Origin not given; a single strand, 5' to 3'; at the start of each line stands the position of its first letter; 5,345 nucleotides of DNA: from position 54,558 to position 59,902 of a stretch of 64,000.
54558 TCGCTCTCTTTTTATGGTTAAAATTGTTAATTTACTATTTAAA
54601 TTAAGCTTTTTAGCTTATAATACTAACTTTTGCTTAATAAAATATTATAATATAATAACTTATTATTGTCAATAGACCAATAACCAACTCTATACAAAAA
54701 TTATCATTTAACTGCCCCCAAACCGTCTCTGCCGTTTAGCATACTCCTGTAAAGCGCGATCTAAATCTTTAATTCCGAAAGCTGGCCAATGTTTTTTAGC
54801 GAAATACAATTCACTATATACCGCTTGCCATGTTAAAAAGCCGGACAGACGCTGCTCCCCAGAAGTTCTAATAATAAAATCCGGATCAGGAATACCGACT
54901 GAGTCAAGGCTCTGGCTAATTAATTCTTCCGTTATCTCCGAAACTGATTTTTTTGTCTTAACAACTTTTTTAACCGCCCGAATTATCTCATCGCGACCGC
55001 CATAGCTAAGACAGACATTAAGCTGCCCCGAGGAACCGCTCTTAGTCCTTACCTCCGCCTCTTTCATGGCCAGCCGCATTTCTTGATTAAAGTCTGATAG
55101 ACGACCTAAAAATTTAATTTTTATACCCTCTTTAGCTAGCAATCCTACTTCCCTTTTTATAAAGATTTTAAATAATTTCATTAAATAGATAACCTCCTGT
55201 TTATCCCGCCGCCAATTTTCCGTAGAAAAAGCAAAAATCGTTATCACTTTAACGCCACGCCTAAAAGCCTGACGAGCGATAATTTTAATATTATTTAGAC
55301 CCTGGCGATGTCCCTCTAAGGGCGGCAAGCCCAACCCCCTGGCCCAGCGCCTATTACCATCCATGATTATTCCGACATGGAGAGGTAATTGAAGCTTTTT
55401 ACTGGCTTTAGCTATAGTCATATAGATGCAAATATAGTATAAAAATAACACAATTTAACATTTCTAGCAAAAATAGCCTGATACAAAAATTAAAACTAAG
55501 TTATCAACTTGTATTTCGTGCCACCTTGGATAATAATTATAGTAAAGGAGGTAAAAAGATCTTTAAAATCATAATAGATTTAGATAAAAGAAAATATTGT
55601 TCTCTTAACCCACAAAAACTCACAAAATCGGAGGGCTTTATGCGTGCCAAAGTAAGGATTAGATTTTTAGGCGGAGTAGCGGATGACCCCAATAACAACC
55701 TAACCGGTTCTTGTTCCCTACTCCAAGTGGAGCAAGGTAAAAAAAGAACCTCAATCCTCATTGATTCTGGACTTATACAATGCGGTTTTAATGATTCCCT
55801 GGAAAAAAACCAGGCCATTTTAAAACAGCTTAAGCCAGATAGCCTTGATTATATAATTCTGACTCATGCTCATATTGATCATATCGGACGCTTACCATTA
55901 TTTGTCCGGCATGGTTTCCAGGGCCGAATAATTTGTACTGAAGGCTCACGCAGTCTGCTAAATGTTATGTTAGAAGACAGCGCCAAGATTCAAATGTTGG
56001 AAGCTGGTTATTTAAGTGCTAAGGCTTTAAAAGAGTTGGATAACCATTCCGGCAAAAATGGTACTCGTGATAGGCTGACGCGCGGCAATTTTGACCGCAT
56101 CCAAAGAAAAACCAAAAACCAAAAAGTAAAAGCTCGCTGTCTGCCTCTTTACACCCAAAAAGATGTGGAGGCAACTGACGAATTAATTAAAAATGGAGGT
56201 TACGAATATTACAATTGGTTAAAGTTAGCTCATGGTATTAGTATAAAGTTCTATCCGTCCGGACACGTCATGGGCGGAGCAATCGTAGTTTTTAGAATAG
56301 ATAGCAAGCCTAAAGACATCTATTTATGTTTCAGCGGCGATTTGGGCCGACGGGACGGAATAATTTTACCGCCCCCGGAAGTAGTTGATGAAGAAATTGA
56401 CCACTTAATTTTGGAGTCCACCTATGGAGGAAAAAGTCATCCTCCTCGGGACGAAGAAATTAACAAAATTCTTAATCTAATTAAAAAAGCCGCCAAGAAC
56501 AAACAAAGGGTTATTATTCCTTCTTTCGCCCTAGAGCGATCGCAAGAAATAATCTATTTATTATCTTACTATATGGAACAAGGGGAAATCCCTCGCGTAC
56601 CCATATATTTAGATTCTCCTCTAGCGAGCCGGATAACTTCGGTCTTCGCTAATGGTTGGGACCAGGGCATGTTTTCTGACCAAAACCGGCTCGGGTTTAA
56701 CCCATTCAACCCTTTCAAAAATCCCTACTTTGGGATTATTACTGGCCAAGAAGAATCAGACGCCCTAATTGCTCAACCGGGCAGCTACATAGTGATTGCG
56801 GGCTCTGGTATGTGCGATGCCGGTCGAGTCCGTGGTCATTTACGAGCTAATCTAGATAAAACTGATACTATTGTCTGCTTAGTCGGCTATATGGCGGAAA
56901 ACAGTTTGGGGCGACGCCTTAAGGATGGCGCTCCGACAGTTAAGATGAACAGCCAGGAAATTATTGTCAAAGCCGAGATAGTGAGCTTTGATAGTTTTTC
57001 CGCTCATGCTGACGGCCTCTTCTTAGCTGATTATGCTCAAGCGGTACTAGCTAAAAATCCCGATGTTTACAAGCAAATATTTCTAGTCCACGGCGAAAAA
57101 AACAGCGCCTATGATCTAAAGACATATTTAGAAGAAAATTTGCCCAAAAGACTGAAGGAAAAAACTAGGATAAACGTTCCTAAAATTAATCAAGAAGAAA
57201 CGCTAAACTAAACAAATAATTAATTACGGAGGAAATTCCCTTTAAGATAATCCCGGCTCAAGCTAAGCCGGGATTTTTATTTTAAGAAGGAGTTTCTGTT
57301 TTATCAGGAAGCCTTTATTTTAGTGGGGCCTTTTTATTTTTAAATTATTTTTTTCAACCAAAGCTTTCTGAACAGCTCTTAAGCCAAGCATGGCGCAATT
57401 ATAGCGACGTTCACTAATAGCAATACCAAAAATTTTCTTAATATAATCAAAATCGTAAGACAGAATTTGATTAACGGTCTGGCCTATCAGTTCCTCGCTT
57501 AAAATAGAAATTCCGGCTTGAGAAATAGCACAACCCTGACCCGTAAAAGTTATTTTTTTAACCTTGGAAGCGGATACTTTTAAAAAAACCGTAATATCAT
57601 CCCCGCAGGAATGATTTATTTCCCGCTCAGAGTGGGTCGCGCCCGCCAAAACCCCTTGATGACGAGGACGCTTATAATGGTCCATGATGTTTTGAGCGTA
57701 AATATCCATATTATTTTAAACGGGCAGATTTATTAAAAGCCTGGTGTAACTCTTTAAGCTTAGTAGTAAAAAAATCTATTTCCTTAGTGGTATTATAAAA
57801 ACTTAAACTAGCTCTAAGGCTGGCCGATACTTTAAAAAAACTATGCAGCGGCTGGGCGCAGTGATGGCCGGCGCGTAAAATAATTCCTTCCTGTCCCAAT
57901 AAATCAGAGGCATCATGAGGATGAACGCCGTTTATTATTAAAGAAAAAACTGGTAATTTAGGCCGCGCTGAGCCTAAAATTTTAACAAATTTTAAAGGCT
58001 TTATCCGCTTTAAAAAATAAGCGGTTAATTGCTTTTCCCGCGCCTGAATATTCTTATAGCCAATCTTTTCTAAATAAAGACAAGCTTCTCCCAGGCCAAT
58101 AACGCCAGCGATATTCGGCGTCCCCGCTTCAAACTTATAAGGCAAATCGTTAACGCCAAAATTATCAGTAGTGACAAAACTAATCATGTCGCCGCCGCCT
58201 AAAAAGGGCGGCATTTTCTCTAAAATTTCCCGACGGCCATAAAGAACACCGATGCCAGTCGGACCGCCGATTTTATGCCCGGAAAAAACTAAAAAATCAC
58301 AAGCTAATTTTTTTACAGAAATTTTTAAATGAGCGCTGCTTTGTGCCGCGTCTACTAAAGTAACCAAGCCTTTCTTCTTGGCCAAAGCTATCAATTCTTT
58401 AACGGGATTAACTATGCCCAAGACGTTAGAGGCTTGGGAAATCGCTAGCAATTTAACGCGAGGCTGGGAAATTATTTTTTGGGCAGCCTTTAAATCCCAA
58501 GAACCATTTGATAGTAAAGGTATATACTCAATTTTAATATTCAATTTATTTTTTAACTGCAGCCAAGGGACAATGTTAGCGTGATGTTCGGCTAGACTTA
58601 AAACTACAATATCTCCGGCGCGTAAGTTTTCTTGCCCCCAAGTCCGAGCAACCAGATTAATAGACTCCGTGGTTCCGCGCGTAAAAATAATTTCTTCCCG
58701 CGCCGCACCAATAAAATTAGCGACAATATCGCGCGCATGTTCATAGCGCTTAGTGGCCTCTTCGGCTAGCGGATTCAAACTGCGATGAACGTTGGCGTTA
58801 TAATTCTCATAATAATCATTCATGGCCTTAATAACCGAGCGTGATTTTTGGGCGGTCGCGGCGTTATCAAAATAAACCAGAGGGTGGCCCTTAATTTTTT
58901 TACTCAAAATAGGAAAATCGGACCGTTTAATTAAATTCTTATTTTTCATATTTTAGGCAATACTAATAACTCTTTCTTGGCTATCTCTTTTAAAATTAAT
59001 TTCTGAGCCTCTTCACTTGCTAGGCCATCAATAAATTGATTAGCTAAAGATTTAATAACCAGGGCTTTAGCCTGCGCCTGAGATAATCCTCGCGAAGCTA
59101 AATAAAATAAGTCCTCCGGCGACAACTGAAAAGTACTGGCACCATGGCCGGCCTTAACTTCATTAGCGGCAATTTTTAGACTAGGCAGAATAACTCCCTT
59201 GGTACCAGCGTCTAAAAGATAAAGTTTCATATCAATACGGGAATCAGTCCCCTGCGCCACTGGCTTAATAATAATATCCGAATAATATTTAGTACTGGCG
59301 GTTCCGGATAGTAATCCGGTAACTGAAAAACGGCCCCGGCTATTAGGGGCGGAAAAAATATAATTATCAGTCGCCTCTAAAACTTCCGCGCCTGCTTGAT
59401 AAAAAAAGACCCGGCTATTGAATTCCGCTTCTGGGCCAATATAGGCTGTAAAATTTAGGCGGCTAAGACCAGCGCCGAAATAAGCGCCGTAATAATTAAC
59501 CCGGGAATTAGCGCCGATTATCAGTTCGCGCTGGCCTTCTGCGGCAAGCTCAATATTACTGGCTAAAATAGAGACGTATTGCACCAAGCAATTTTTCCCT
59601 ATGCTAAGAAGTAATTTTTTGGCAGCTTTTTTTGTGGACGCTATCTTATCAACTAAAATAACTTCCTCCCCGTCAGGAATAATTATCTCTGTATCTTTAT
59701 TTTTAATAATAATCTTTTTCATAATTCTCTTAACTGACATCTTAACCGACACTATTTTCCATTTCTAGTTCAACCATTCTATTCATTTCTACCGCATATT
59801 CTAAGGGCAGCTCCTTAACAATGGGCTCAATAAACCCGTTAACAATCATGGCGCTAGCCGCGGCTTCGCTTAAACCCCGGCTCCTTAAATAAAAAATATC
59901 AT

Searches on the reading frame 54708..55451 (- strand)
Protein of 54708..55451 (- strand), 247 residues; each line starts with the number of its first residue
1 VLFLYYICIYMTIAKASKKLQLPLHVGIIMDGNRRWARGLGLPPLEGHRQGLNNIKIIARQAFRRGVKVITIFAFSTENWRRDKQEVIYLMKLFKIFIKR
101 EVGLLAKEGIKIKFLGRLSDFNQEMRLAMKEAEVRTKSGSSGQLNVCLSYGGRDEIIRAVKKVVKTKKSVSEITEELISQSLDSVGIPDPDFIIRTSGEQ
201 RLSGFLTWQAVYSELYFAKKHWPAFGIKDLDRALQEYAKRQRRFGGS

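Call 91: search_protein_families(library=pfam, proteins=[window:54708-55451:-], max_evalue=0.00001)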
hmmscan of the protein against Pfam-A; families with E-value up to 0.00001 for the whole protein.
window:54708-55451:- (247 aa): 1 family
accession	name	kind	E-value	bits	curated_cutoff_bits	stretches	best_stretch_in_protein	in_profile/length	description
PF01255.24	Prenyltransf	-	2.9e-77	259.6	27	1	29-245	1-219/219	Putative undecaprenyl diphosphate synthase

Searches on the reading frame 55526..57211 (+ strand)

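Call 91: search_protein_families(library=pfam, proteins=[window:55526-57211:+], max_evalue=0.00001)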
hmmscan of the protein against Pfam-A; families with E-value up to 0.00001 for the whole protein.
window:55526-57211:+ (561 aa): 5 families
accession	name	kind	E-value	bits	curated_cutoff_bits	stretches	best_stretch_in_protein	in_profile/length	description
PF10996.14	Beta-Casp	-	3.1e-28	99.2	27.7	1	340-465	2-120/120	Beta-Casp domain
PF00753.33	Lactamase_B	-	4.5e-13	50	22.7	1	61-153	6-90/196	Metallo-beta-lactamase superfamily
PF07521.17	RMMBL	-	8.5e-11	42.1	21.6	1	479-538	2-55/63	Zn-dependent metallo-hydrolase RNA specificity domain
PF12706.13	Lactamase_B_2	-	4.6e-06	26.8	27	0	84-146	5-71/200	Beta-lactamase superfamily domain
PF16661.11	Lactamase_B_6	-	6.7e-06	26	27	0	83-129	10-58/193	Metallo-beta-lactamase superfamily domain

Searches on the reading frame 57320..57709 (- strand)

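Call 92: search_protein_families(library=pfam, proteins=[window:57320-57709:-], max_evalue=0.00001)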
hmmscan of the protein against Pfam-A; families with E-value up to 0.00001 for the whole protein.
window:57320-57709:- (129 aa): 1 family
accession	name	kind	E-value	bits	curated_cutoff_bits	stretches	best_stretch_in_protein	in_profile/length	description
PF01592.21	NifU_N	-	2.2e-21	76.7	22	1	4-119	2-119/127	NifU-like N terminal domain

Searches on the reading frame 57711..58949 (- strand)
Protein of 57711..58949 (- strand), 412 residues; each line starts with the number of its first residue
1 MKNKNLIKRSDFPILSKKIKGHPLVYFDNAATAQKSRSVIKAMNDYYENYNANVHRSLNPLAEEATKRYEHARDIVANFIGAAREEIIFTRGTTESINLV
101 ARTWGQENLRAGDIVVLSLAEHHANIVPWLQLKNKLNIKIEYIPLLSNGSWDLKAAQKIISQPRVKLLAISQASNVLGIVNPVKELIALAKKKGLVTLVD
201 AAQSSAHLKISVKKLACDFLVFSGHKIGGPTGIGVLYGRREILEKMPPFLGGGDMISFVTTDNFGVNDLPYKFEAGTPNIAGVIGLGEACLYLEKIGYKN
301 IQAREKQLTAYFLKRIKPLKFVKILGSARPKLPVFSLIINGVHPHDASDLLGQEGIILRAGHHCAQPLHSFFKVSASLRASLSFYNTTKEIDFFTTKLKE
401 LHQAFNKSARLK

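Call 92: search_protein_families(library=pfam, proteins=[window:57711-58949:-], max_evalue=0.00001)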
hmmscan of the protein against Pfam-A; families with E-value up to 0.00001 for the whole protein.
window:57711-58949:- (412 aa): 2 families
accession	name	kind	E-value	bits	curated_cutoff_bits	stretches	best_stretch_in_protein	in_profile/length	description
PF00266.25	Aminotran_5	-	6.1e-139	463.5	21.5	1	25-393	1-370/371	Aminotransferase class-V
PF00155.27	Aminotran_1_2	-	3.4e-06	26.9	19.7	1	35-202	18-187/361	Aminotransferase class I and II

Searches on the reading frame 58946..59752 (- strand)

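Call 92: search_protein_families(library=pfam, proteins=[window:58946-59752:-], max_evalue=0.00001)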
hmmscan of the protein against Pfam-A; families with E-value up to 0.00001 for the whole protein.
window:58946-59752:- (268 aa): 1 family
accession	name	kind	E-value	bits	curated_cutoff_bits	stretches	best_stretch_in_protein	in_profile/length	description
PF01458.23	SUFBD_core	-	2.7e-34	119.1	27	1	19-234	12-230/232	SUF system FeS cluster assembly, SufBD core domain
